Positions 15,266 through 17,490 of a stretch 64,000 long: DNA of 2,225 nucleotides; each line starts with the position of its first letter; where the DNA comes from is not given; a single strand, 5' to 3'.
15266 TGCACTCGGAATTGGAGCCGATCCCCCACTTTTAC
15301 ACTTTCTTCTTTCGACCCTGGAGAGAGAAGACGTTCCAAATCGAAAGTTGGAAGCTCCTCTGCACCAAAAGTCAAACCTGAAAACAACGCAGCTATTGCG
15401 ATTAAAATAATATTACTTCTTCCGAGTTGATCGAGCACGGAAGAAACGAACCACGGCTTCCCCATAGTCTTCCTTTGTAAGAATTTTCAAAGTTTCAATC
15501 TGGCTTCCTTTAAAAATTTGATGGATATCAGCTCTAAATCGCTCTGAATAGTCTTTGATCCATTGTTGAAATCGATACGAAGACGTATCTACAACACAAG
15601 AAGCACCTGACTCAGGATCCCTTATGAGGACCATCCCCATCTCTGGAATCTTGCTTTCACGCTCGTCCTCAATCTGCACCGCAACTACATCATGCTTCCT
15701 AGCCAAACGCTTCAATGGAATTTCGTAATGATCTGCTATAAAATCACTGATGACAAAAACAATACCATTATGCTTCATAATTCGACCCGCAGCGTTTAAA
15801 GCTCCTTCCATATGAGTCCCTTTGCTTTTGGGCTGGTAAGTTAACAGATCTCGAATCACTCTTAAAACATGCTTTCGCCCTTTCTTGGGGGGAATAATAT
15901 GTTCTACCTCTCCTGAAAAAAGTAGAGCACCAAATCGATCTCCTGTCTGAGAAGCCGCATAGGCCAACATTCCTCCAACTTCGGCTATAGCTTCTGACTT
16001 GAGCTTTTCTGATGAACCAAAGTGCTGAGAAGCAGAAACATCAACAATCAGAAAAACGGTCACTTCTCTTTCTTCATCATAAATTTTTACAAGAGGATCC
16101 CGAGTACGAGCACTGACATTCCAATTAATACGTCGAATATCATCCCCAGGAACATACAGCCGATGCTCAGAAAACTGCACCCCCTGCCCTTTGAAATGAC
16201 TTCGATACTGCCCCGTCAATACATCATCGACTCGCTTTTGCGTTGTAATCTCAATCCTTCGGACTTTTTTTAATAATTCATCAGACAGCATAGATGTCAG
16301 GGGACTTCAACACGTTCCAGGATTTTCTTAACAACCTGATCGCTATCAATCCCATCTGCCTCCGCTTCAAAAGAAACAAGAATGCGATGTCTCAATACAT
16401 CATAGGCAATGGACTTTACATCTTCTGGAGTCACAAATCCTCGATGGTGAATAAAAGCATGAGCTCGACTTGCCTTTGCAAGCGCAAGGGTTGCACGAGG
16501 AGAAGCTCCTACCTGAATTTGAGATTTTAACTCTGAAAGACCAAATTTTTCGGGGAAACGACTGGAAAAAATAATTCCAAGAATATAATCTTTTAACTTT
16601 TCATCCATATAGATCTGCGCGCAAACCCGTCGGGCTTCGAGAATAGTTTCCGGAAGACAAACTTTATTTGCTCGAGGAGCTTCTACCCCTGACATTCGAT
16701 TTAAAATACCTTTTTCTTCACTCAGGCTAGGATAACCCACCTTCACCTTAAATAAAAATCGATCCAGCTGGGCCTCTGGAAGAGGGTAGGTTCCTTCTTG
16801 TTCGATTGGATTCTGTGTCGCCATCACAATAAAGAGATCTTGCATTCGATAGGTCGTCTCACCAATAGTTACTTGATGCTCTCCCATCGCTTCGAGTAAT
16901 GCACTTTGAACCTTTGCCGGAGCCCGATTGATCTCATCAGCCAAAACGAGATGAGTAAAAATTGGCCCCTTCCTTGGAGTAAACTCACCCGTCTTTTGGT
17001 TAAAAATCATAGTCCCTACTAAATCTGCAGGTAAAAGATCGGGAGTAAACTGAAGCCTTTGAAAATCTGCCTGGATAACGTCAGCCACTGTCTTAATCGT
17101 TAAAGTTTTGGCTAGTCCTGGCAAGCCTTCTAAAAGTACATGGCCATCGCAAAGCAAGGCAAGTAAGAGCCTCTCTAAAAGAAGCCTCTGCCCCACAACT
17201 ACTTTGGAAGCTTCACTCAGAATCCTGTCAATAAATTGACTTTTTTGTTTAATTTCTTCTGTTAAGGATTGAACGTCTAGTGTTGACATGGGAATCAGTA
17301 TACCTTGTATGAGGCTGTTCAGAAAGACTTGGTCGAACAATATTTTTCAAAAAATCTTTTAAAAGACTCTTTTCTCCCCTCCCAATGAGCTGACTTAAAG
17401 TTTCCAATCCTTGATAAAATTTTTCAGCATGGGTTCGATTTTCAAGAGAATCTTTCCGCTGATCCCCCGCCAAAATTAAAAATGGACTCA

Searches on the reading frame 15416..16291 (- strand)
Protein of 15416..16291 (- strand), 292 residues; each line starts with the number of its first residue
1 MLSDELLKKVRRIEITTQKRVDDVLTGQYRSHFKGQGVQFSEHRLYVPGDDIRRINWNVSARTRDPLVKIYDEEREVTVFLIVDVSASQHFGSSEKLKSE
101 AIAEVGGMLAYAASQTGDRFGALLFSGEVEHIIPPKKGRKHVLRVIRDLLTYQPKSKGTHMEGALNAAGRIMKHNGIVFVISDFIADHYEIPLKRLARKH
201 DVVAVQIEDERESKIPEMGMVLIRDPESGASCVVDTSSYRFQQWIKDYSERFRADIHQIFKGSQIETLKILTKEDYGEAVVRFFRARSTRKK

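Call 80: search_protein_families(library=pfam, proteins=[window:15416-16291:-], max_evalue=0.00001)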
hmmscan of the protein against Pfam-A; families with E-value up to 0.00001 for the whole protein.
window:15416-16291:- (292 aa): 2 families
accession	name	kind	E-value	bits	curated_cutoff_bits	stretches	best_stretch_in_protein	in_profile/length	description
PF01882.25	DUF58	-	1.5e-68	230.6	23.4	1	42-246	1-207/216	Protein of unknown function DUF58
PF13519.12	VWA_2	-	3.9e-15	56.8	27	1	80-184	2-106/107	von Willebrand factor type A domain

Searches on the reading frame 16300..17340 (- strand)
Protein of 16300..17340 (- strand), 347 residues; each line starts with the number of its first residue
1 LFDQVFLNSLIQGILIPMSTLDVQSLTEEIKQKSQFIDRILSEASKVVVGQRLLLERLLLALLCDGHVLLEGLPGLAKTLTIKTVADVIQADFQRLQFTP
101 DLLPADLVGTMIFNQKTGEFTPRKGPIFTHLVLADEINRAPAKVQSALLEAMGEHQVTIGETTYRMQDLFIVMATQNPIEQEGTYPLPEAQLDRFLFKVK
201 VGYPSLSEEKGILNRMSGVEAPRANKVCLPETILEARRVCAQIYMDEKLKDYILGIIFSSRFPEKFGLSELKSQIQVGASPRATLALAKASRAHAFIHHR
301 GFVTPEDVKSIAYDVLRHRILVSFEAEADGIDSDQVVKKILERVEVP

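Call 80: search_protein_families(library=pfam, proteins=[window:16300-17340:-], max_evalue=0.00001)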
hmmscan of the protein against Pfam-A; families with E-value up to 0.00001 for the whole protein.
window:16300-17340:- (347 aa): 4 families
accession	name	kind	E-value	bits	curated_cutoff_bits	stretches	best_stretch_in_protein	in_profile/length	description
PF07726.17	AAA_3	-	1.3e-63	213.2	27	1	67-197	1-131/131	ATPase family associated with various cellular activities (AAA)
PF17863.7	AAA_lid_2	-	1.7e-22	79.3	22.7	1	273-340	7-74/74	AAA lid domain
PF20030.5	bpMoxR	-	1e-12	48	27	1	38-203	4-168/205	MoxR domain in the MoxR-vWA-beta-propeller ternary systems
PF07728.20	AAA_5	-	1e-11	45.4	22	1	67-195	1-139/139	AAA domain (dynein-related subfamily)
